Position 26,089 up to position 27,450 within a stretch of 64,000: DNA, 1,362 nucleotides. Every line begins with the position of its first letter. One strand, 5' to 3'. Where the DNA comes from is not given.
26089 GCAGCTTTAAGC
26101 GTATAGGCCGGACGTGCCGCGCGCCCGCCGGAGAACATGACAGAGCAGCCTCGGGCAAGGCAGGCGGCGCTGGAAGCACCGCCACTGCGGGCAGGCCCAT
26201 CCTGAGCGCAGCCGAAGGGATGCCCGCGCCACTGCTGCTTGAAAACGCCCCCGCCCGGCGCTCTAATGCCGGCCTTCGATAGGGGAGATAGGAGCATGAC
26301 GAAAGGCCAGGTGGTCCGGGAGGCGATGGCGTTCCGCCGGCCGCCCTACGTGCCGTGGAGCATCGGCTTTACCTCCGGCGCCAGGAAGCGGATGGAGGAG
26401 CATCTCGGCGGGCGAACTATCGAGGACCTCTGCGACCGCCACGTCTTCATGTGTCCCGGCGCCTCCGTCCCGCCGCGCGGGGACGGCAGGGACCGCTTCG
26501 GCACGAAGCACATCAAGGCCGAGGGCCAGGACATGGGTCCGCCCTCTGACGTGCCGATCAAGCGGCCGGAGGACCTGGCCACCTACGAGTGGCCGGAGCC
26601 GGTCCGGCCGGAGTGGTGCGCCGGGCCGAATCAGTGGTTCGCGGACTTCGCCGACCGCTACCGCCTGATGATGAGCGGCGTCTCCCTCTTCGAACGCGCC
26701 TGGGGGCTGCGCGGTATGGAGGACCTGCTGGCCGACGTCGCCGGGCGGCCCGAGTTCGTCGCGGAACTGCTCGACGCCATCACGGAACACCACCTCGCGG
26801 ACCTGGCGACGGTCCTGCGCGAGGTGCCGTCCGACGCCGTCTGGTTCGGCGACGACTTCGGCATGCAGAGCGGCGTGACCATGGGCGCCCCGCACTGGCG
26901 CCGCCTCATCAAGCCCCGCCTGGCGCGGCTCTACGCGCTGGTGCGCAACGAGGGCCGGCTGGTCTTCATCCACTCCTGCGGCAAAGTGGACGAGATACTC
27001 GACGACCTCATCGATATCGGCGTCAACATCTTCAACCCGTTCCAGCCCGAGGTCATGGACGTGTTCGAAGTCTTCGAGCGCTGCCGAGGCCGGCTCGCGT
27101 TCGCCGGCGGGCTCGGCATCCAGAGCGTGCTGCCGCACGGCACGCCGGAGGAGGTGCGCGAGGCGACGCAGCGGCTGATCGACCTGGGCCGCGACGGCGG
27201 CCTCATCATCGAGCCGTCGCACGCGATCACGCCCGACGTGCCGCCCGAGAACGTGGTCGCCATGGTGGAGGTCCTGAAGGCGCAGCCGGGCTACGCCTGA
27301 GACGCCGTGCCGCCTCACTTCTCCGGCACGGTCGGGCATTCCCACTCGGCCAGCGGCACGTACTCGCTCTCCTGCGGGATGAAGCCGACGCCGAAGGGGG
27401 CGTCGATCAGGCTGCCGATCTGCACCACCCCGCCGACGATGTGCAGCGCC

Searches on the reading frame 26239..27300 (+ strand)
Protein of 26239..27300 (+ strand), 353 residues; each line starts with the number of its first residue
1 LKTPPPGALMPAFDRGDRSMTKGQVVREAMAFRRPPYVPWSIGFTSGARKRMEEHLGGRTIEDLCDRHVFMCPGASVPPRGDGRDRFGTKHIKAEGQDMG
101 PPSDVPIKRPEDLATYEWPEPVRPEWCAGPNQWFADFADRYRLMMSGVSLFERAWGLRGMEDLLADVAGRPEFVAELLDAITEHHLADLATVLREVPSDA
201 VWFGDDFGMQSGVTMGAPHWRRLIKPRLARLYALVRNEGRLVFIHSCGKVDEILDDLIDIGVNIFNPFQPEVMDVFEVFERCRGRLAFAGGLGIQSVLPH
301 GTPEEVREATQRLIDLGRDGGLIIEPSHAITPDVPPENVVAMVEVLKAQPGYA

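Call 40: search_protein_families(library=pfam, proteins=[window:26239-27300:+], max_evalue=0.00001)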
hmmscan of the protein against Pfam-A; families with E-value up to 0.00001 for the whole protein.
window:26239-27300:+ (353 aa): 1 family
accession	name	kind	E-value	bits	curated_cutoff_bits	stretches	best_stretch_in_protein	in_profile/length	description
PF01208.23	URO-D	-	2e-20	73.5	23.9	1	157-347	159-344/346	Uroporphyrinogen decarboxylase (URO-D)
